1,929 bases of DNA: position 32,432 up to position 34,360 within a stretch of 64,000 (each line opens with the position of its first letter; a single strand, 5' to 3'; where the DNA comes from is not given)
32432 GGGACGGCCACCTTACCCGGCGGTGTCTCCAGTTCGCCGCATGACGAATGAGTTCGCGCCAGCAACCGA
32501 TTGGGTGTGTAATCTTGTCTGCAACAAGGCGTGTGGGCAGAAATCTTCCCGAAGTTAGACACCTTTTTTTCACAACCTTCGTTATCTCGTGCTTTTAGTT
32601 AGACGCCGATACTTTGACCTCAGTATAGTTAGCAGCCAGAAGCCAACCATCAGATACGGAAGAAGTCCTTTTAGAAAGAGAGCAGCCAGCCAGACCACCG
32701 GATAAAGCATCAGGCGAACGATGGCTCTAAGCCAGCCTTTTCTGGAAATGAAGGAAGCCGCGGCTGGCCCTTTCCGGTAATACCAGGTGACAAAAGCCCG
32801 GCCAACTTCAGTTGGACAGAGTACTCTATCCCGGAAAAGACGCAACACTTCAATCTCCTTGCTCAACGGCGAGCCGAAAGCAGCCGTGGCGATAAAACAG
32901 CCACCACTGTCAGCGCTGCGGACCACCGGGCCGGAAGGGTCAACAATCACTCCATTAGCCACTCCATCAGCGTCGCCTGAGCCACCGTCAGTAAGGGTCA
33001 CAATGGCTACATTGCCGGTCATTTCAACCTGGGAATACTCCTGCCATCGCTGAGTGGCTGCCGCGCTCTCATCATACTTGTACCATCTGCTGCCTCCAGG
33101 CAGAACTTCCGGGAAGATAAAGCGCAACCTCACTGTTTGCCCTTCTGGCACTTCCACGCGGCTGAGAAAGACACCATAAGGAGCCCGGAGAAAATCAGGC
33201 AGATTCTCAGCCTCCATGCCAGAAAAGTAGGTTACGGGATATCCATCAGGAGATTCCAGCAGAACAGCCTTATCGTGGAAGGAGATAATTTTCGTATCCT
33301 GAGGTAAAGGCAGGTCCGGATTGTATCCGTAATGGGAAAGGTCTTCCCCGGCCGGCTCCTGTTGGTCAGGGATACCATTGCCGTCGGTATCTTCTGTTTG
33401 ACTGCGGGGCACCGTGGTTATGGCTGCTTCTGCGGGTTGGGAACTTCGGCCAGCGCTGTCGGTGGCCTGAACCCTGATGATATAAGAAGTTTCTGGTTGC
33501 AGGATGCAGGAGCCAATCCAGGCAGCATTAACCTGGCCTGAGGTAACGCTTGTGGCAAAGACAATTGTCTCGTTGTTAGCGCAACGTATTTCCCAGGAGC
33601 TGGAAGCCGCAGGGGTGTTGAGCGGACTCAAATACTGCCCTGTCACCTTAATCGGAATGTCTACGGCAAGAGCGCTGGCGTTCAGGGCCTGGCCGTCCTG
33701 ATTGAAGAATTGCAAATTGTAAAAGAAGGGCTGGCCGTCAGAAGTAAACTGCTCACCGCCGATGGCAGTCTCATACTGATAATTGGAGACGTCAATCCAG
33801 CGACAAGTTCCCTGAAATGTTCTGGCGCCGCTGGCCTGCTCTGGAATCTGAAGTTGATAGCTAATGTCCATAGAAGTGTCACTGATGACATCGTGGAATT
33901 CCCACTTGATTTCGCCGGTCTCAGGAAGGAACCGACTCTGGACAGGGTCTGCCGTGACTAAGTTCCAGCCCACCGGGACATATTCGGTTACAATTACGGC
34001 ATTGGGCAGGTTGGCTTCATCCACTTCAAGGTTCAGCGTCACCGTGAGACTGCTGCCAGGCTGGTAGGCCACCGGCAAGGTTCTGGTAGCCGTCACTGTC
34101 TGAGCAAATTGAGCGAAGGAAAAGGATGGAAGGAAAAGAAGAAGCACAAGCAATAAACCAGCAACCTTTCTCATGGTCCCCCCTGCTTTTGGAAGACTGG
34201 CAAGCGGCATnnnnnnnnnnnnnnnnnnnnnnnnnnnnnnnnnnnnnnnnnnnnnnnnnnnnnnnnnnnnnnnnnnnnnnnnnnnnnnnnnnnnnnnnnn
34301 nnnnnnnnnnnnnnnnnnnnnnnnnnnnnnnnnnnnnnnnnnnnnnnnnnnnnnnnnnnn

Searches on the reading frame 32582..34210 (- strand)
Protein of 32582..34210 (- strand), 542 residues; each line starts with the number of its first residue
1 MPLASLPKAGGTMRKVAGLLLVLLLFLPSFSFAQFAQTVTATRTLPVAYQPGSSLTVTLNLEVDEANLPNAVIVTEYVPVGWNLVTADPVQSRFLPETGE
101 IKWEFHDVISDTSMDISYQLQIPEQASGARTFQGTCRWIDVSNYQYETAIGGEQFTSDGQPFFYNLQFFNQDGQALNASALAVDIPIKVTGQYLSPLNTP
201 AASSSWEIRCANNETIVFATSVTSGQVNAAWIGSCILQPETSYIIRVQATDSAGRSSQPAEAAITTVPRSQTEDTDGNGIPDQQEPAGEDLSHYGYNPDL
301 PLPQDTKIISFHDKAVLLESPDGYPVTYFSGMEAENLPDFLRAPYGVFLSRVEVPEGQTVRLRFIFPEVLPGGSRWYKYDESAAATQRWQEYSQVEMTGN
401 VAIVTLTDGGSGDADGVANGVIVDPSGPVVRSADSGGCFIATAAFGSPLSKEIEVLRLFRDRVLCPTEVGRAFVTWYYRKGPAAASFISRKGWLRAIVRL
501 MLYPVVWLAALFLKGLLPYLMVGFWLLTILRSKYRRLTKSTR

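Call 3: search_protein_families(library=pfam, proteins=[window:32582-34210:-], max_evalue=1)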
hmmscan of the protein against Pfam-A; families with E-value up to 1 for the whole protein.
window:32582-34210:- (542 aa): 5 families
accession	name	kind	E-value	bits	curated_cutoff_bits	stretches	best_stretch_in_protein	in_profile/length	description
PF25788.1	Ig_Rha78A_N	-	0.012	16.3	27.4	1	204-263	36-97/105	Rha78A-like, N-terminal immunoglobulin domain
PF00041.27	fn3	-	0.11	13.2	25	1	236-261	55-82/84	Fibronectin type III domain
PF25059.1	FN3_DSCAM-DSCAML_C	-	0.13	13.1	39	1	236-264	51-79/89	DSCAM/DSCAML C-terminal Fn3-like domain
PF17459.7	DUF5422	-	0.3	11.7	25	1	464-513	14-64/153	Family of unknown function (DUF5422)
PF23148.1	Gp77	-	0.34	11.9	27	1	184-257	8-77/84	Podophage GP4 fiber-tail adaptor protein gp77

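Call 6: search_protein_families(library=ncbifam, proteins=[window:32582-34210:-], max_evalue=1)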
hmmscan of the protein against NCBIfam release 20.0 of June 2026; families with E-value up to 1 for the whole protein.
window:32582-34210:- (542 aa): 3 families
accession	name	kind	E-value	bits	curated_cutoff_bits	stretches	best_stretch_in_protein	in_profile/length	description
NF041770.1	CFI_box_CTERM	domain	1.1e-24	86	40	1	438-506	1-69/69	CFI-box-CTERM domain-containing protein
NF041766.1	choice_anch_U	domain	1e-22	80.8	32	1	341-430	5-92/92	choice-of-anchor U domain-containing protein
NF033073.1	LPXTG_double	subfamily_domain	0.2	11.7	48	1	2-24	29-50/66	doubled motif LPXTG anchor domain-containing protein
